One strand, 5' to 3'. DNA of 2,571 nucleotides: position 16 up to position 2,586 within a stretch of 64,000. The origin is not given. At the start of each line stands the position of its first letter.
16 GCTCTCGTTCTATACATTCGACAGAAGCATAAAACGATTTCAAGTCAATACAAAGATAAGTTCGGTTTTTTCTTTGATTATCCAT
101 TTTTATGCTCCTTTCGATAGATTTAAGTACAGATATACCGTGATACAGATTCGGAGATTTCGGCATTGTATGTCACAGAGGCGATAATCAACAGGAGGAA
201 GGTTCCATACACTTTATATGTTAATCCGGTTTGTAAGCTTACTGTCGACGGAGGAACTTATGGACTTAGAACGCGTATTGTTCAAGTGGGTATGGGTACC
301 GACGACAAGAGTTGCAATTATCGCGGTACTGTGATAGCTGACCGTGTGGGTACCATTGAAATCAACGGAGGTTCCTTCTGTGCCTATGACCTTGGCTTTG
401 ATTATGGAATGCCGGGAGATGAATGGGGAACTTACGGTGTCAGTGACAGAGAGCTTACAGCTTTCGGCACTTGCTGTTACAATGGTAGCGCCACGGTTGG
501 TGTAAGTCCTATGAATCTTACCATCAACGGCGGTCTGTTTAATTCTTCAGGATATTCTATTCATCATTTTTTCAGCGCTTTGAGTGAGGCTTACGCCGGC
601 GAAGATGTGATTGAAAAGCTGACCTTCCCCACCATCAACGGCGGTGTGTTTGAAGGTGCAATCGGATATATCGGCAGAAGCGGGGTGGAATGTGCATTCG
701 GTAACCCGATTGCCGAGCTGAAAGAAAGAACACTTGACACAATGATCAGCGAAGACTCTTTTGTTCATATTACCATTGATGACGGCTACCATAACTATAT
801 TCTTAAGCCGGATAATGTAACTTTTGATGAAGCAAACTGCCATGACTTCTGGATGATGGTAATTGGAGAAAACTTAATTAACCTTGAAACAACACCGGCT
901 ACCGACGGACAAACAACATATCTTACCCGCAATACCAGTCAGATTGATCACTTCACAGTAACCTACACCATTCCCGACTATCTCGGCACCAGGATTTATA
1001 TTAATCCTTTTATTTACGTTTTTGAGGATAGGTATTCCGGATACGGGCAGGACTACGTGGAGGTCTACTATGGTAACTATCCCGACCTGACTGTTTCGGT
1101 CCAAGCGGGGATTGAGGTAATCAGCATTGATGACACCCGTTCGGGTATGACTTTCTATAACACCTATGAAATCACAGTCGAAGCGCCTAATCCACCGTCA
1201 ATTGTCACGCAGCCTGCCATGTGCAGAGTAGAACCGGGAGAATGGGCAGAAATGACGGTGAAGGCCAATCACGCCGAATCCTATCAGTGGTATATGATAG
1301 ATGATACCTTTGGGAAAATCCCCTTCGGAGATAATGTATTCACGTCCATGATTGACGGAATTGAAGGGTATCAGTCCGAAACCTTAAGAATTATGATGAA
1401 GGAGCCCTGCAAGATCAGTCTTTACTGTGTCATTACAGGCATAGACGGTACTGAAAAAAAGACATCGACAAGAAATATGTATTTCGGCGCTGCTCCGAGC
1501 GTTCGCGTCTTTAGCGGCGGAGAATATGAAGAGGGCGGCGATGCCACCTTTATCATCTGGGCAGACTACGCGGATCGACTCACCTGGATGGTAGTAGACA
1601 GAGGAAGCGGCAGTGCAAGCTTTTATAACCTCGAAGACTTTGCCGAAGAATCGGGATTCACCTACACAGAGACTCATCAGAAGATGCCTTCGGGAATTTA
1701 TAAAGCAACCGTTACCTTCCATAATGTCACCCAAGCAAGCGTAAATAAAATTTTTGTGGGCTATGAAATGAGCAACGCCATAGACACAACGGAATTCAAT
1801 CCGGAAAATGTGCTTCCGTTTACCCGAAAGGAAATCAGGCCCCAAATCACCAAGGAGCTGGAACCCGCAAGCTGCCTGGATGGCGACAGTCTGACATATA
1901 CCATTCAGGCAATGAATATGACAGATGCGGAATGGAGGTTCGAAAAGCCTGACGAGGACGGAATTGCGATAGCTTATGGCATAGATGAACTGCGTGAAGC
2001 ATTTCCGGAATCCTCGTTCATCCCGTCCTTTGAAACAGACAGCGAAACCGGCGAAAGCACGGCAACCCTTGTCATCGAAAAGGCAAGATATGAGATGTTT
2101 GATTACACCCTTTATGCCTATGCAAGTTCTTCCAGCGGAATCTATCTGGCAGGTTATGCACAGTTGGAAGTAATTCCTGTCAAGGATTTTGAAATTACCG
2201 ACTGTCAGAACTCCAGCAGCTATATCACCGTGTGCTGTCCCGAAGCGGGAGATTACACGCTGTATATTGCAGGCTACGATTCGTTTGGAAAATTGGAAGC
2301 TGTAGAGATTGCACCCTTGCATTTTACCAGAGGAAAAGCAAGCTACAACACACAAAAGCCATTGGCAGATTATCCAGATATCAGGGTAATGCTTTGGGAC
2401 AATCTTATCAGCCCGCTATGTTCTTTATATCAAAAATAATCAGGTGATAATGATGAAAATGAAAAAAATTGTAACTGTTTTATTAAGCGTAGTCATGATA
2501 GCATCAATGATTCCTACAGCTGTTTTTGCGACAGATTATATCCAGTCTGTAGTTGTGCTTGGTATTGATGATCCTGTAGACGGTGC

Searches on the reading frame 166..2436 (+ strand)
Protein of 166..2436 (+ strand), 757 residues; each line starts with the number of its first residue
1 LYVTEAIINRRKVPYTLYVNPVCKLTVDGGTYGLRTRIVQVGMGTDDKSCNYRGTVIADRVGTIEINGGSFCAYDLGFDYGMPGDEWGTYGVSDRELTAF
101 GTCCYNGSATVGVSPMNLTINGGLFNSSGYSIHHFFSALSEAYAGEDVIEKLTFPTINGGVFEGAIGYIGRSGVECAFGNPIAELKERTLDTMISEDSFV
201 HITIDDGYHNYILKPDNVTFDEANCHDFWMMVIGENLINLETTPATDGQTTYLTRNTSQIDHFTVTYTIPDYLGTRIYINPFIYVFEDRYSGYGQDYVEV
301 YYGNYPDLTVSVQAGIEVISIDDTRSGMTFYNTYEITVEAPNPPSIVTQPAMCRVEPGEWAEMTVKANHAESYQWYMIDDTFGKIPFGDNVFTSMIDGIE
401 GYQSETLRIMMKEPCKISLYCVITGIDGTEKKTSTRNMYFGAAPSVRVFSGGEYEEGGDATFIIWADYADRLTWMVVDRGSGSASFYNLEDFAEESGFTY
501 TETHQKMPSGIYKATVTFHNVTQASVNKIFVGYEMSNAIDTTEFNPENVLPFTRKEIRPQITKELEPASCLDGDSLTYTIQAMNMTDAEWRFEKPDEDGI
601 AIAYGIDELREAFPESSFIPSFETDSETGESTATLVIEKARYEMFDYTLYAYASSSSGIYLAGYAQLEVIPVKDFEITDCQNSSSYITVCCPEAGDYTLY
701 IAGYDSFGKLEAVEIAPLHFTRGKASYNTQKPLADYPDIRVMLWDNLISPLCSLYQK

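Call 38: search_protein_families(library=padloc, alignment_id=A2, max_evalue=0.00001)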
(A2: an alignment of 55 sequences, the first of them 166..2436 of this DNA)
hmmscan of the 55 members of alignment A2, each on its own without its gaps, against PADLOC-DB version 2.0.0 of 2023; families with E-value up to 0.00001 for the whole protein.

A. member 1, window:166-2436:+ (757 aa): 0 families

B. families by the number of members that match (of 55 scanned): 37 families (the first 25 are shown)
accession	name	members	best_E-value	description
PDLC04135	mad3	3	2.2e-37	mads_3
PDLC02980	AriA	3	1.5e-14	-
PDLC04140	mad8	2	4.1e-09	mads_8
PDLC02914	ATPase-Toprim_I-B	2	1.1e-07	-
PDLC03878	NsnB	2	2.9e-07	-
PDLC04608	PDC-M38A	1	8.4e-45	-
PDLC04607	PDC-M38A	1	2.8e-31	-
PDLC04609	PDC-M38A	1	2.3e-22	-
PDLC02336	AbiLi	1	5.2e-21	AbiLi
PDLC04611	PDC-M38A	1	2.1e-17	-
PDLC02335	AbiLi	1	5.1e-14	AbiLi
PDLC04610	PDC-M38A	1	6.1e-13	-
PDLC04134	mad2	1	4.6e-12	mads_2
PDLC04176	HEC-01A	1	6.6e-11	-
PDLC04214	HEC-02A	1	1.3e-10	-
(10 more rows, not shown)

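Call 58: search_protein_families(library=pfam, proteins=[window:166-2436:+], max_evalue=0.001)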
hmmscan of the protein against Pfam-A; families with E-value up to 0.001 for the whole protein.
window:166-2436:+ (757 aa): 0 families
